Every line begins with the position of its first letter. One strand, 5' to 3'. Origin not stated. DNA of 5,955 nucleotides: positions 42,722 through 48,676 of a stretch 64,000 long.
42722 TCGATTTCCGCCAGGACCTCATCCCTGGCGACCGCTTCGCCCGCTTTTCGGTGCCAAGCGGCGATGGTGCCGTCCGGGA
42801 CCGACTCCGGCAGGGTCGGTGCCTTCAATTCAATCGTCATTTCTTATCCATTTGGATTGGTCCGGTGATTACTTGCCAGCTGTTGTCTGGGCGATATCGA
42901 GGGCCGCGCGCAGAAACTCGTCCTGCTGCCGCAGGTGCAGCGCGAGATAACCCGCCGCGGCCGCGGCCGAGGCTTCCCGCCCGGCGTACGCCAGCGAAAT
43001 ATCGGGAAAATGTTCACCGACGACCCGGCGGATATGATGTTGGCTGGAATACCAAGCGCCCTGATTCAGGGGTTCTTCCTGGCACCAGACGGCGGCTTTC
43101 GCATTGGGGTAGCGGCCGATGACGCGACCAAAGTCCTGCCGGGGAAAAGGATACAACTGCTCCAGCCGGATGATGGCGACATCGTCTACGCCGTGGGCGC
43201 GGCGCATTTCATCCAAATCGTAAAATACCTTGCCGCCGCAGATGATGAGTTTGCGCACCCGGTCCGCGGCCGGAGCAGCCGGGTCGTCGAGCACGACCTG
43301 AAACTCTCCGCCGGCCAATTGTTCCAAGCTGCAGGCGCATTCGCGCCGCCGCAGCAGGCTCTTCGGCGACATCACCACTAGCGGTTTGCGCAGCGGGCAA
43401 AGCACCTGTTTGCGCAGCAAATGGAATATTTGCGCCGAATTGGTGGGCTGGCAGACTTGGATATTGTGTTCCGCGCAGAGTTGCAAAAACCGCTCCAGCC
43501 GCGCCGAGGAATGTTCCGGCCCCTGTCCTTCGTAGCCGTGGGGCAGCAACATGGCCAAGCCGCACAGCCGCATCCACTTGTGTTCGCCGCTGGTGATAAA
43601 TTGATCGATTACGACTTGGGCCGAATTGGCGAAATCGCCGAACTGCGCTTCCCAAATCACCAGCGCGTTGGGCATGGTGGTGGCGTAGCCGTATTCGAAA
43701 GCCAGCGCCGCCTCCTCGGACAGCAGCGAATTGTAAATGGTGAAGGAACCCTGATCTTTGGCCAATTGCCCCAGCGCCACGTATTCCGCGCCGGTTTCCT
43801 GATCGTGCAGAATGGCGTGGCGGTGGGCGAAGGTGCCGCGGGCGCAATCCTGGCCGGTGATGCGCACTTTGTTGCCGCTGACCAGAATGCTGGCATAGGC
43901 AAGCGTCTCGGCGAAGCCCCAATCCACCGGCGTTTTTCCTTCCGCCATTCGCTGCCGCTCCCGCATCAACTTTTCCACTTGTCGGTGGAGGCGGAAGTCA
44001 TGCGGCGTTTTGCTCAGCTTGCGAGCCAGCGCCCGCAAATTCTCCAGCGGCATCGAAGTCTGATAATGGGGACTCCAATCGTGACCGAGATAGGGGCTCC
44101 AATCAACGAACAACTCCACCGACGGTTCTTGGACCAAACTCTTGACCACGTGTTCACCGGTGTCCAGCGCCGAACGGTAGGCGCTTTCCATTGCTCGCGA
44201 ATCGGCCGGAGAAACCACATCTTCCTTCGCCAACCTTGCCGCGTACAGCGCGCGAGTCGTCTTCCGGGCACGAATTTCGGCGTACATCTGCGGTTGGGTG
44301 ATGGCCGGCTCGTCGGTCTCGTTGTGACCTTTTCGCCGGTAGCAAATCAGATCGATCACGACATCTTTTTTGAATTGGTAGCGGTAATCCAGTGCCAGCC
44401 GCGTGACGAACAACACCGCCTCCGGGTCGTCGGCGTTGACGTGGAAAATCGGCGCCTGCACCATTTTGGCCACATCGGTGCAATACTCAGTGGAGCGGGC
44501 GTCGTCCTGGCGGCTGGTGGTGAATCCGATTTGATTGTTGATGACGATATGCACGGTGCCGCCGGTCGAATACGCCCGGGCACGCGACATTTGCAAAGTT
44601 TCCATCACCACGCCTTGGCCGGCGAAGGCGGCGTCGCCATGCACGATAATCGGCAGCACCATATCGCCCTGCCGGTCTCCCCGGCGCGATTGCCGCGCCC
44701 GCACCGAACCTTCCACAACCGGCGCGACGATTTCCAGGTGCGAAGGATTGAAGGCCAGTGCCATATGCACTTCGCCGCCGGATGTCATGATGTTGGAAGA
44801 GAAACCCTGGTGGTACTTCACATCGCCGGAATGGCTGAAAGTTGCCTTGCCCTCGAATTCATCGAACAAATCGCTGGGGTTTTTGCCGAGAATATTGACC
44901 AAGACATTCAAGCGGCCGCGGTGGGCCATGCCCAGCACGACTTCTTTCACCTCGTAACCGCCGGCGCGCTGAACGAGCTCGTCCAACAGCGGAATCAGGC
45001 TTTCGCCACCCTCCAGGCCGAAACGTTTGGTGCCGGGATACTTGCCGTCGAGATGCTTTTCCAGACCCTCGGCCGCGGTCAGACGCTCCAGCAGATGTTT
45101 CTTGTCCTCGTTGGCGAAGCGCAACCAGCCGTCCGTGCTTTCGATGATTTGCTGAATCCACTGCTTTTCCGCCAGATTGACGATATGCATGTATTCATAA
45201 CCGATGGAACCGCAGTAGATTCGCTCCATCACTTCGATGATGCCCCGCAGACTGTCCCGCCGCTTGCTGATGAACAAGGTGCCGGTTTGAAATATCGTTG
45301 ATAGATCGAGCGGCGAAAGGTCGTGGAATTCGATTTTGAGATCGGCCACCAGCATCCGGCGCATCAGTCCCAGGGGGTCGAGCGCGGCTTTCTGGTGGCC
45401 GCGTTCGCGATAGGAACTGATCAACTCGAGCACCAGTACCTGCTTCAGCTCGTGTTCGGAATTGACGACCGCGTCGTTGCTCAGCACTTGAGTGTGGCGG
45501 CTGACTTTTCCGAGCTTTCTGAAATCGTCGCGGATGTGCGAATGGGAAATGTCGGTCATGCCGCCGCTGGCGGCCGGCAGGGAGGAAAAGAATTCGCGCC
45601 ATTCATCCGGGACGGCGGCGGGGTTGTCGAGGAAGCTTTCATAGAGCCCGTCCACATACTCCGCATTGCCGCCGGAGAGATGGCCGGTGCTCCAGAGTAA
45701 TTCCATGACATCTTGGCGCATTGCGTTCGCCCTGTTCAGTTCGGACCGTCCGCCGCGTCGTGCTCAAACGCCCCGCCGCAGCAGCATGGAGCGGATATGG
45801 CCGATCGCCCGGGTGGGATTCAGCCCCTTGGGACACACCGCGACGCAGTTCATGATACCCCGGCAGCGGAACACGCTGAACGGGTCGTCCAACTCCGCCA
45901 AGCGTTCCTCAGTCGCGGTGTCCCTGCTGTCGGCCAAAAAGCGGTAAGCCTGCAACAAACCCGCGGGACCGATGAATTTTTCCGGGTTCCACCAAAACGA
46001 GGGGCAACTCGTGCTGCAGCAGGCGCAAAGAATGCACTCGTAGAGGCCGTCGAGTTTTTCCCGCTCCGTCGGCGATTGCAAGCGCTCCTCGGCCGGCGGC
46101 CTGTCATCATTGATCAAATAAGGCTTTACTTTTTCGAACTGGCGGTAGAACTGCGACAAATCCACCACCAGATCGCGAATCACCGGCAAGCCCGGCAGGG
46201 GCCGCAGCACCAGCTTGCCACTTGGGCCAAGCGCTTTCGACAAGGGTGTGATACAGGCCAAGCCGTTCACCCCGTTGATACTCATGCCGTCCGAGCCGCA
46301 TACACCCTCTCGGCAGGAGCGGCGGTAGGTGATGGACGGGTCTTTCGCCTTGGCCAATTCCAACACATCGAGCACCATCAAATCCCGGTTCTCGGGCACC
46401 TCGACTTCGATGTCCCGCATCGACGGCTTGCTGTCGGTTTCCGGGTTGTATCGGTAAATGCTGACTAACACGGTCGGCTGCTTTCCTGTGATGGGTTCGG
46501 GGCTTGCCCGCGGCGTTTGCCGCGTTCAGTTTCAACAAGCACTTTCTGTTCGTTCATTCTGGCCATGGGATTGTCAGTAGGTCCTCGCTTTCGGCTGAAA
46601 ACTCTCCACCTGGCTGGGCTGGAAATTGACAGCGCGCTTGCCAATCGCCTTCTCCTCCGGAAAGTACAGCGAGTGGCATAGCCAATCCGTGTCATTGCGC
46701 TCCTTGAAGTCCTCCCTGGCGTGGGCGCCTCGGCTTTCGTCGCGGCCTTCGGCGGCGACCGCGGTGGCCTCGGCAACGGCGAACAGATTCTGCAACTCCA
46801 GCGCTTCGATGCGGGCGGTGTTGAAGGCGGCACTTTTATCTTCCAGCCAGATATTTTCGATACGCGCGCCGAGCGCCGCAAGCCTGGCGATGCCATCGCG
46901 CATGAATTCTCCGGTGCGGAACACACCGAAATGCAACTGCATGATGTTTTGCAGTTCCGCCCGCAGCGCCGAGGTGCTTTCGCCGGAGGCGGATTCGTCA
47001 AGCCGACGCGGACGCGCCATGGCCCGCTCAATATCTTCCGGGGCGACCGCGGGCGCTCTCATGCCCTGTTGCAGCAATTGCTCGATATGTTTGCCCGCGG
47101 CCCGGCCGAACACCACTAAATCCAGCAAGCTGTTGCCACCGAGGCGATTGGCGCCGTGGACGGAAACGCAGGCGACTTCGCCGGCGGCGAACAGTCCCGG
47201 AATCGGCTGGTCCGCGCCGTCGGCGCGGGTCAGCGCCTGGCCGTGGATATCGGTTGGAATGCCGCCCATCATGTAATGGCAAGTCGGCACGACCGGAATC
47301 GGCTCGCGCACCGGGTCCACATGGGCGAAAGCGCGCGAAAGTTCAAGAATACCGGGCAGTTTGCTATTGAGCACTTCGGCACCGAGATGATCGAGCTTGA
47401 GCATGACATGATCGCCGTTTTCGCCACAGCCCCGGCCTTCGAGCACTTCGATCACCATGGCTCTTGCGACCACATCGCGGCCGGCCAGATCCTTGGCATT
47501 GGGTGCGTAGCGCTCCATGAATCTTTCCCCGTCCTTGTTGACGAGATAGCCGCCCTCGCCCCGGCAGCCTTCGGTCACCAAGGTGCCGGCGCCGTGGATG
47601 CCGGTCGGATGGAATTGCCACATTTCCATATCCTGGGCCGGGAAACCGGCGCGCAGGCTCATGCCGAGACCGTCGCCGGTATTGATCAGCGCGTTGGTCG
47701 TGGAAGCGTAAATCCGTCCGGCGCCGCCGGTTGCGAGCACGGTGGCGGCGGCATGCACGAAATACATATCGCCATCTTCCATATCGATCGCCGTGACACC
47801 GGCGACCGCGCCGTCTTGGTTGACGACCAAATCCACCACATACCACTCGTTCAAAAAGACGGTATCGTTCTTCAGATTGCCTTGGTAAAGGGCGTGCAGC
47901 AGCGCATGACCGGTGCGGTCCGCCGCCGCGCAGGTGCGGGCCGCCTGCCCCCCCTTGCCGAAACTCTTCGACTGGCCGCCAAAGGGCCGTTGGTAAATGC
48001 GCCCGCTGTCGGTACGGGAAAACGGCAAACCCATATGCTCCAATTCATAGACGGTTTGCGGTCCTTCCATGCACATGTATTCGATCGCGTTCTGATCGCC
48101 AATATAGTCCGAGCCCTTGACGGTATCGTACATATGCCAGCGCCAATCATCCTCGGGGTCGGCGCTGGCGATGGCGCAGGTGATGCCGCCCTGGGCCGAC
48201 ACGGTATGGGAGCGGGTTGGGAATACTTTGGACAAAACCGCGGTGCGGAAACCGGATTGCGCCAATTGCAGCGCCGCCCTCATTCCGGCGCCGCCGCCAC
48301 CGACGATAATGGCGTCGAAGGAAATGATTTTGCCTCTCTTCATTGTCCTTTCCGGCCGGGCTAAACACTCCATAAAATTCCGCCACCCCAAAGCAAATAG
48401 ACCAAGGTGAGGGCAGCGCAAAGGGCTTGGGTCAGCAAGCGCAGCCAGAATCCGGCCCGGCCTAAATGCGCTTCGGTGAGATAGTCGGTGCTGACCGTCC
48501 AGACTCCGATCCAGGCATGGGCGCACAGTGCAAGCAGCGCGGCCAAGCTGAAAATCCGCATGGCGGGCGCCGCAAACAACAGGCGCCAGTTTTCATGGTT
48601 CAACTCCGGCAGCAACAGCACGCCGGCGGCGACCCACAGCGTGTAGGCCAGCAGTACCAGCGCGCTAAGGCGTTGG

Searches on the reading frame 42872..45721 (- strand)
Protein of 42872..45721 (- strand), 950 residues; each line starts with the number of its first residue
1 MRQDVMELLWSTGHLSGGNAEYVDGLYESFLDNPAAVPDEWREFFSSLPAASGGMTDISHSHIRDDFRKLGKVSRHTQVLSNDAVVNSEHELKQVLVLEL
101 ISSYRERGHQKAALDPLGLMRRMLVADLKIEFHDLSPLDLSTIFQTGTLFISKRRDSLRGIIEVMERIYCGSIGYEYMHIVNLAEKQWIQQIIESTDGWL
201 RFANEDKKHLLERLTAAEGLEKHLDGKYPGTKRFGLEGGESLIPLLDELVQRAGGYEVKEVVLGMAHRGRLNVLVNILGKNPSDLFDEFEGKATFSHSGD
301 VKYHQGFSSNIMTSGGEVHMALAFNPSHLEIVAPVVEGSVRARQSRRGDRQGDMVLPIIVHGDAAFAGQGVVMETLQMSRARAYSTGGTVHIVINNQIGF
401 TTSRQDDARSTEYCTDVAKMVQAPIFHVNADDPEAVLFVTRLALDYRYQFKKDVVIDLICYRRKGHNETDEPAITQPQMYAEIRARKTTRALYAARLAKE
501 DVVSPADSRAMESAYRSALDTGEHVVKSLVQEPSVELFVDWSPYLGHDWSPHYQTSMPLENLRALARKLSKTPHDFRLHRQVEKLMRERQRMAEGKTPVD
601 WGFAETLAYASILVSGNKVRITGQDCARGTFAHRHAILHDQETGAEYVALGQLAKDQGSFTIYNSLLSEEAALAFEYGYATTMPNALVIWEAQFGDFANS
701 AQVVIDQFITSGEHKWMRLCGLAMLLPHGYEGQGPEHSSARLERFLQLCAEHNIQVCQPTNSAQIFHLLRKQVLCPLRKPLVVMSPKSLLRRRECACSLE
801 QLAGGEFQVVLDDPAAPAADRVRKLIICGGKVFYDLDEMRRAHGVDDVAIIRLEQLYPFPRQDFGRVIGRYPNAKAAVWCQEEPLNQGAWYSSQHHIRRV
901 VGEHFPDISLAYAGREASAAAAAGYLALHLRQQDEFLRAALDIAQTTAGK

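Call 64: search_protein_families(library=pfam, proteins=[window:42872-45721:-], max_evalue=0.00001)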
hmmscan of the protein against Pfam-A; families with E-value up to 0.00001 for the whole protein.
window:42872-45721:- (950 aa): 4 families
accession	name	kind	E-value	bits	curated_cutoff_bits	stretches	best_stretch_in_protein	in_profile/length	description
PF02779.29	Transket_pyr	-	1.2e-48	165.5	27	1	599-791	3-173/174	Transketolase, pyrimidine binding domain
PF00676.26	E1_dh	-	1.8e-48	165.5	22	1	221-519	10-284/300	Dehydrogenase E1 component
PF16870.10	OxoGdeHyase_C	-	1.4e-44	151.9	27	1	798-941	3-151/151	2-oxoglutarate dehydrogenase C-terminal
PF16078.10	2-oxogl_dehyd_N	-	3.7e-14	52.4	27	1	13-50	2-39/41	2-oxoglutarate dehydrogenase N-terminus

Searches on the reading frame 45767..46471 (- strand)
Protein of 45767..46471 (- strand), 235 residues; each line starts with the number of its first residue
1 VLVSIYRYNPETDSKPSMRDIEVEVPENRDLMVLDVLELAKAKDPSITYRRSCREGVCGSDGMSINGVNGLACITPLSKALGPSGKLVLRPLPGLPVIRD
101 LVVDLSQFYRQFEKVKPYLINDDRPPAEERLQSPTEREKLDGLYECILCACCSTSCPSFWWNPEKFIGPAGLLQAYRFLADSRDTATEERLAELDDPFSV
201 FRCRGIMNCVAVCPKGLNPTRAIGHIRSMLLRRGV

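Call 64: search_protein_families(library=pfam, proteins=[window:45767-46471:-], max_evalue=0.00001)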
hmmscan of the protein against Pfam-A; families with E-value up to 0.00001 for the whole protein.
window:45767-46471:- (235 aa): 4 families
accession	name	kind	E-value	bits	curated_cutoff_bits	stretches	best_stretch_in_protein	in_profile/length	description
PF13085.11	Fer2_3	-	1.2e-27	96.4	27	1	3-109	2-106/107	2Fe-2S iron-sulfur cluster binding domain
PF13534.11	Fer4_17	-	6.6e-10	39.8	22.2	1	145-218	1-61/61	4Fe-4S dicluster domain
PF13183.11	Fer4_8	-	1.8e-09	38.5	27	1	143-217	2-68/68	4Fe-4S dicluster domain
PF13237.11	Fer4_10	-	4.1e-09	36.7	25.5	1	145-214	8-53/53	4Fe-4S dicluster domain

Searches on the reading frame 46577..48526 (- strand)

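Call 64: search_protein_families(library=pfam, proteins=[window:46577-48526:-], max_evalue=0.00001)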
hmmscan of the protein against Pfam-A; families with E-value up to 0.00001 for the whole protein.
window:46577-48526:- (650 aa): 2 families
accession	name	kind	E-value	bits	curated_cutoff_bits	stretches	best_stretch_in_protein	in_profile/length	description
PF00890.30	FAD_binding_2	-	3.6e-120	402.4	20.4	1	71-467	1-414/414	FAD binding domain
PF02910.25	Succ_DH_flav_C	-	1.8e-39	135.1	20.8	1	522-650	1-130/130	Fumarate reductase flavoprotein C-term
